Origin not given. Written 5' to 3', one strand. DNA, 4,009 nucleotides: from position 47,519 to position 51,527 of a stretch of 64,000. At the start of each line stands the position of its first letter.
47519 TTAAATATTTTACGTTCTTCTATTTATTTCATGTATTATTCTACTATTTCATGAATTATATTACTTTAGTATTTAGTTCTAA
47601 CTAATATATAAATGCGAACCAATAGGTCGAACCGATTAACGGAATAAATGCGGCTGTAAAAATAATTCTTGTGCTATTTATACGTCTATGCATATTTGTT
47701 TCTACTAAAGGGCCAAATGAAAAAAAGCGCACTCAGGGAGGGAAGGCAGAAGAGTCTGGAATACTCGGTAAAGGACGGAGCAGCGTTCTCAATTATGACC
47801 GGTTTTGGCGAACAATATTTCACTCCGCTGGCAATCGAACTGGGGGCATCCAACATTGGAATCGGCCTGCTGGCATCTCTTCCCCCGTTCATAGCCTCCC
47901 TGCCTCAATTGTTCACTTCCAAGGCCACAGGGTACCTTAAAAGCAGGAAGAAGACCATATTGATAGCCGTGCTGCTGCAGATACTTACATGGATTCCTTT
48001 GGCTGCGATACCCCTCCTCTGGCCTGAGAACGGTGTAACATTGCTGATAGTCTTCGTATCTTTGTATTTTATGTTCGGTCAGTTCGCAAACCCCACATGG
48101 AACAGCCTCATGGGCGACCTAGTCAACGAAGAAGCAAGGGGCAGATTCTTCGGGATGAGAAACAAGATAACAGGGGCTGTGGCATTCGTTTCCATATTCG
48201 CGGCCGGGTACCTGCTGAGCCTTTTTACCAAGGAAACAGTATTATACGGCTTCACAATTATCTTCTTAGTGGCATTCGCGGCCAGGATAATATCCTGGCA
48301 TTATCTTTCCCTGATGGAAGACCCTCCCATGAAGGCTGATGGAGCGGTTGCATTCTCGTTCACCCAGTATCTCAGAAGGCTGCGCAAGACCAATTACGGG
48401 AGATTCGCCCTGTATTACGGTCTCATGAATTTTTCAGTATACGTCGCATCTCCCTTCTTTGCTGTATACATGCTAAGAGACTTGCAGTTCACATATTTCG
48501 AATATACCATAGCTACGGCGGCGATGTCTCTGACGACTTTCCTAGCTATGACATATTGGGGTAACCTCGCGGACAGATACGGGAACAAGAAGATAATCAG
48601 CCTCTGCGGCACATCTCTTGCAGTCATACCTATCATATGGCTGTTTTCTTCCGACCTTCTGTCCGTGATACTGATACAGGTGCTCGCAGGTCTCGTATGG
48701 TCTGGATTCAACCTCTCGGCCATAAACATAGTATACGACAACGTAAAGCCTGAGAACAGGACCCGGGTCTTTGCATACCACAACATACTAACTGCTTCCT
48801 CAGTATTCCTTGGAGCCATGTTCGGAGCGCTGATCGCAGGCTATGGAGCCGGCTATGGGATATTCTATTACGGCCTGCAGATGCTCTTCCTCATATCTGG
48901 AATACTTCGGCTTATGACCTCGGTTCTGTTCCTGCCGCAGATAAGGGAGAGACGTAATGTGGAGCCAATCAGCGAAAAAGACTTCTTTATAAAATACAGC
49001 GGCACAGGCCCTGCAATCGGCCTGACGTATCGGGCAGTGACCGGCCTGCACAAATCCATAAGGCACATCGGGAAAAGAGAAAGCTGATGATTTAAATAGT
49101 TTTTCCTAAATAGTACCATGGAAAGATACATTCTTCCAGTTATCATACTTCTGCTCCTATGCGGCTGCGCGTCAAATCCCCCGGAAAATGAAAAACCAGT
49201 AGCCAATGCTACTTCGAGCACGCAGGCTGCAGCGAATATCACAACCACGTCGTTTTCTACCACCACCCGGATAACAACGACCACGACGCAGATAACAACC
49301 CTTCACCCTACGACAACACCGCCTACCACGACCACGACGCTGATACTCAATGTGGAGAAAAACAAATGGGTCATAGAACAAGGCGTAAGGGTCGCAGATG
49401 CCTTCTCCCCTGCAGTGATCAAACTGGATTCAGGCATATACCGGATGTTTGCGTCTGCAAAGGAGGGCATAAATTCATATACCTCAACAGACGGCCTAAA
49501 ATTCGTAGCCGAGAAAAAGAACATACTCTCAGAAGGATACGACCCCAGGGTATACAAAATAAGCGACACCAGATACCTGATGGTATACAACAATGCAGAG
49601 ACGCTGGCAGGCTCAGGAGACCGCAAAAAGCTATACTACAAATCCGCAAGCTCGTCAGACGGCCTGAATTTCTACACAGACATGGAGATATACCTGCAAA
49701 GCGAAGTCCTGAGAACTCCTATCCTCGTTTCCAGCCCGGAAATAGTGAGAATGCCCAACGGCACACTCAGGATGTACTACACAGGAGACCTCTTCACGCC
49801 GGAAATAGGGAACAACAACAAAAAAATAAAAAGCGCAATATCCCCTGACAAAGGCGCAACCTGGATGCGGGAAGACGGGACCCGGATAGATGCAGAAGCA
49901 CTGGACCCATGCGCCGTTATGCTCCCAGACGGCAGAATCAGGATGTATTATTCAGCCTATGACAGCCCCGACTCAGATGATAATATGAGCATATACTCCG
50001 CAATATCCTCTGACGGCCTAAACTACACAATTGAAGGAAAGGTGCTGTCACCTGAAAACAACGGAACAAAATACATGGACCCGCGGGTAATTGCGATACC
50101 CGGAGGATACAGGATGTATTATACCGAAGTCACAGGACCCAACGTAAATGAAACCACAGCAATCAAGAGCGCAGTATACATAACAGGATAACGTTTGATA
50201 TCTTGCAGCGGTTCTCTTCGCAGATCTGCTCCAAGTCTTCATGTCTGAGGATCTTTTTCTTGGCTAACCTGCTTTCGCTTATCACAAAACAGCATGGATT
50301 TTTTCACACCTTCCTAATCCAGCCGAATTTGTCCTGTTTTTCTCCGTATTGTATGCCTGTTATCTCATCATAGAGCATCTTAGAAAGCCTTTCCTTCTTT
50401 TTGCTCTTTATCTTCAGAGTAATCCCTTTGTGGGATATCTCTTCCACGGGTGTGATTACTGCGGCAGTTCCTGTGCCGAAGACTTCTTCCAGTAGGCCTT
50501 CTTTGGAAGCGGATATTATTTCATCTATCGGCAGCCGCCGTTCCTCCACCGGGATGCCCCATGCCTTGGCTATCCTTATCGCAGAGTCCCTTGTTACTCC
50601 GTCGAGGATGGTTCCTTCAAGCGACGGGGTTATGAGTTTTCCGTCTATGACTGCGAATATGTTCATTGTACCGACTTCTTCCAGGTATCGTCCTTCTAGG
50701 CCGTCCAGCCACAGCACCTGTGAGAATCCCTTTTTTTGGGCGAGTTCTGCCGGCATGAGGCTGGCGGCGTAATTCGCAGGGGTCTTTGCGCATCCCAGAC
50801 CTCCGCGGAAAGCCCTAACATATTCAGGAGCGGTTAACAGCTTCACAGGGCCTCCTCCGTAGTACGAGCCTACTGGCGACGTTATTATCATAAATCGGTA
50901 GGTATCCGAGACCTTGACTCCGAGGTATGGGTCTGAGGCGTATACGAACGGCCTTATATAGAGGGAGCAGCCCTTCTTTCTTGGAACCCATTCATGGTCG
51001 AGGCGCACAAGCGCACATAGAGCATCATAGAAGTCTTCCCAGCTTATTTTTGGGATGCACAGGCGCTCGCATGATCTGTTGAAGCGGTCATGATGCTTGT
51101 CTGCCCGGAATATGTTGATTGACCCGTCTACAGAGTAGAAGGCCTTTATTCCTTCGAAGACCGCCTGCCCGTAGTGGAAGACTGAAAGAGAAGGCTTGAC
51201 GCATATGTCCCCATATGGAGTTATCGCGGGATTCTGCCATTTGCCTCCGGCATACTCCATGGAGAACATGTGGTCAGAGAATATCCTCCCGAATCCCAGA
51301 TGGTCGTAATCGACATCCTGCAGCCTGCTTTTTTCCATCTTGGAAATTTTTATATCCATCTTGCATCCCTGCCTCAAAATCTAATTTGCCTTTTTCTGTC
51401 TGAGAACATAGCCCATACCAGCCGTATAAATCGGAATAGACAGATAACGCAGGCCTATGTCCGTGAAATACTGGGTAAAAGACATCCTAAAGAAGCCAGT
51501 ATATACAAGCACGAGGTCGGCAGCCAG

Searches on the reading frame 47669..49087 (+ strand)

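Call 11: search_protein_families(library=pfam, proteins=[window:47669-49087:+])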
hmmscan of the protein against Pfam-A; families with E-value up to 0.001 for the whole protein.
window:47669-49087:+ (472 aa): 4 families
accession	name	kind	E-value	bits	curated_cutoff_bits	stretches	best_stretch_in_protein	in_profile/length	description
PF07690.21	MFS_1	-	1.2e-31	110.3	33.4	2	248-430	3-180/347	Major Facilitator Superfamily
PF12832.13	MFS_1_like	-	3.9e-12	46.4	25.2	1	58-392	29-360/373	MFS_1 like family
PF01306.25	LacY_symp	-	9.5e-06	25.1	24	1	238-391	4-159/413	LacY proton/sugar symporter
PF13347.12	MFS_2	-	0.0001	21.5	27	0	116-360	84-344/427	MFS/sugar transport protein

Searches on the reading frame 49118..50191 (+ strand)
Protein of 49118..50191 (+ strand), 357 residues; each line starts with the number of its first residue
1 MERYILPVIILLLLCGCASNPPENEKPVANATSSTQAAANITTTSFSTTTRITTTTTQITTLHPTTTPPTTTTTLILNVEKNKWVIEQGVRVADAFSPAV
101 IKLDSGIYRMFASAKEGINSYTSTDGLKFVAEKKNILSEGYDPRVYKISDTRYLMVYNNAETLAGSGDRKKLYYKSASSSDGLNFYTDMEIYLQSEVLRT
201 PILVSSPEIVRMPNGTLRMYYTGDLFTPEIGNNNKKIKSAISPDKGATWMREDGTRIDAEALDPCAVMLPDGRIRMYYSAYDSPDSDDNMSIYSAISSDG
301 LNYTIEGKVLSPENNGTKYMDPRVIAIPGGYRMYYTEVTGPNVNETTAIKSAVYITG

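Call 11: search_protein_families(library=pfam, proteins=[window:49118-50191:+])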
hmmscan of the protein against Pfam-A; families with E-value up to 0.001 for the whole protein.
window:49118-50191:+ (357 aa): 3 families
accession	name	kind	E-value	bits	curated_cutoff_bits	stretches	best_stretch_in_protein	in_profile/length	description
PF04041.19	Glyco_hydro_130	-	4.6e-08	32.8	26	0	272-343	51-123/320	beta-1,4-mannooligosaccharide phosphorylase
PF13088.12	BNR_2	-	7.8e-05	22.6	31.4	0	207-251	54-96/277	BNR repeat-like domain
PF21827.1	New_glue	-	0.00049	20.2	31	1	25-72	24-66/94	New glue protein family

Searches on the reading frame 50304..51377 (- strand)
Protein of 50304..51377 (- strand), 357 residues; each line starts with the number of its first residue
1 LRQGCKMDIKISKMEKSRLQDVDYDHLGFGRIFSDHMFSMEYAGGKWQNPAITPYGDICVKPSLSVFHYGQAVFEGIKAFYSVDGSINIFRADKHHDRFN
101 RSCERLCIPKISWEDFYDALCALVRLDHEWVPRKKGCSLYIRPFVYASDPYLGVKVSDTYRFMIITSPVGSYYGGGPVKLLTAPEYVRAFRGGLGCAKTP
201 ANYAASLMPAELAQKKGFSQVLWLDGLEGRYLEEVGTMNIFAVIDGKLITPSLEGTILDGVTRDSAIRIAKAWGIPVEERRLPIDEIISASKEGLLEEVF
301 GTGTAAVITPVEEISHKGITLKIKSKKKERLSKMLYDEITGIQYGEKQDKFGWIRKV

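Call 11: search_protein_families(library=pfam, proteins=[window:50304-51377:-])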
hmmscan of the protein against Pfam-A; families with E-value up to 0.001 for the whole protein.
window:50304-51377:- (357 aa): 1 family
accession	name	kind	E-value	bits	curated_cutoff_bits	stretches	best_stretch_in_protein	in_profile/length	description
PF01063.24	Aminotran_4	-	3.9e-35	122.2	28.5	1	73-314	2-223/223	Amino-transferase class IV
